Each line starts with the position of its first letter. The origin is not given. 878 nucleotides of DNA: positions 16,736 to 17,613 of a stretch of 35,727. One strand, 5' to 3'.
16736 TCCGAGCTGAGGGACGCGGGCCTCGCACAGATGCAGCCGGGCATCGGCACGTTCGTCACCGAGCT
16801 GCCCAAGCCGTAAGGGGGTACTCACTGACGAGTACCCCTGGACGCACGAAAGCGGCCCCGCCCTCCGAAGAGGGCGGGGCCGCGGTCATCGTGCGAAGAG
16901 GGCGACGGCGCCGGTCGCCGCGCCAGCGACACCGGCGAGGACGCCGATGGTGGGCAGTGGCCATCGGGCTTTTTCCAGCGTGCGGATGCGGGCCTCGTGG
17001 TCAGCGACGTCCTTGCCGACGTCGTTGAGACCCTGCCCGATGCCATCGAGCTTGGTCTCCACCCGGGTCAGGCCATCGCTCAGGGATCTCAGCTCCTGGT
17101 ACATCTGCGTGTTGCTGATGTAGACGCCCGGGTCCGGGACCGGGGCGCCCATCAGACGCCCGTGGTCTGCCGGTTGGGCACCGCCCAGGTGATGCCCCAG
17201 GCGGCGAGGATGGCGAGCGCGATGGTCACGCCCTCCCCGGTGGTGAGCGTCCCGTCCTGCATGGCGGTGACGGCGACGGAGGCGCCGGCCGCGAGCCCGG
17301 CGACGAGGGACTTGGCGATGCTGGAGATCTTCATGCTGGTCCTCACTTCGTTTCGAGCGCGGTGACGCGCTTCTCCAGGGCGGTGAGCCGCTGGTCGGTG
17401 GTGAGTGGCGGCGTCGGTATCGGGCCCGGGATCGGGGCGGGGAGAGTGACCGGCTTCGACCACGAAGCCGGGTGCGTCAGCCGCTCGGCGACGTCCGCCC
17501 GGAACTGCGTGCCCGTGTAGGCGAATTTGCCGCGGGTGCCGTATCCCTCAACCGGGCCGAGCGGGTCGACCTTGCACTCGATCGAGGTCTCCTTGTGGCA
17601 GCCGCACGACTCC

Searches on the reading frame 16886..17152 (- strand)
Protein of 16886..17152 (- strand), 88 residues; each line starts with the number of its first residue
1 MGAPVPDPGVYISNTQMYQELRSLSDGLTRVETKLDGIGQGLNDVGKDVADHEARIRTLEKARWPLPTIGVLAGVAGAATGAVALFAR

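Call 7: search_protein_families(library=pfam, proteins=[window:16886-17152:-], max_evalue=1)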
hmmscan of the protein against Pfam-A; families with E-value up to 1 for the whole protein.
window:16886-17152:- (88 aa): 3 families
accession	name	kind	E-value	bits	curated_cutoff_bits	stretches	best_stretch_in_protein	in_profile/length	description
PF10779.14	XhlA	-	0.0093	16.6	34.7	1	26-61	4-39/67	Haemolysin XhlA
PF14257.11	DUF4349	-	0.2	11.4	27.7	1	28-63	70-101/213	Domain of unknown function (DUF4349)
PF06009.19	Laminin_II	-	0.26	11.7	33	1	15-61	20-66/138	Laminin Domain II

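Call 8: search_protein_families(library=phrogs, proteins=[window:16886-17152:-], max_evalue=1)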
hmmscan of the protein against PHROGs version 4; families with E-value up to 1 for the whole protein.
window:16886-17152:- (88 aa): 8 families
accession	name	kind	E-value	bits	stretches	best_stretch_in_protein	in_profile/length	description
phrog_5225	-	unknown function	2.9e-18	67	1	9-88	18-91/92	-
phrog_2990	-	unknown function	0.00042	21.5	1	13-61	48-96/133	-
phrog_689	-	lysis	0.00068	20.8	1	17-86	7-85/91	holin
phrog_1863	-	unknown function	0.025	15.5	1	10-60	21-71/97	-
phrog_31956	-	unknown function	0.034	14.2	1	13-62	414-463/596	-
phrog_12220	-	unknown function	0.047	14.8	1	11-38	45-72/89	-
phrog_1103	-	unknown function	0.35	12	1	17-84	10-63/80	-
phrog_1009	-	unknown function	0.52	11.4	1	23-62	59-98/103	-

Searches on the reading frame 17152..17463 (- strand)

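Call 7: search_protein_families(library=pfam, proteins=[window:17152-17463:-], max_evalue=1)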
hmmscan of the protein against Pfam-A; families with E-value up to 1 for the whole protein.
window:17152-17463:- (103 aa): 0 families

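Call 8: search_protein_families(library=phrogs, proteins=[window:17152-17463:-], max_evalue=1)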
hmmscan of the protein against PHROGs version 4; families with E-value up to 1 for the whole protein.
window:17152-17463:- (103 aa): 1 family
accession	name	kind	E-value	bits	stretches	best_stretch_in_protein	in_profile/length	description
phrog_22774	-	unknown function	0.058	14.6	1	32-88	12-67/90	-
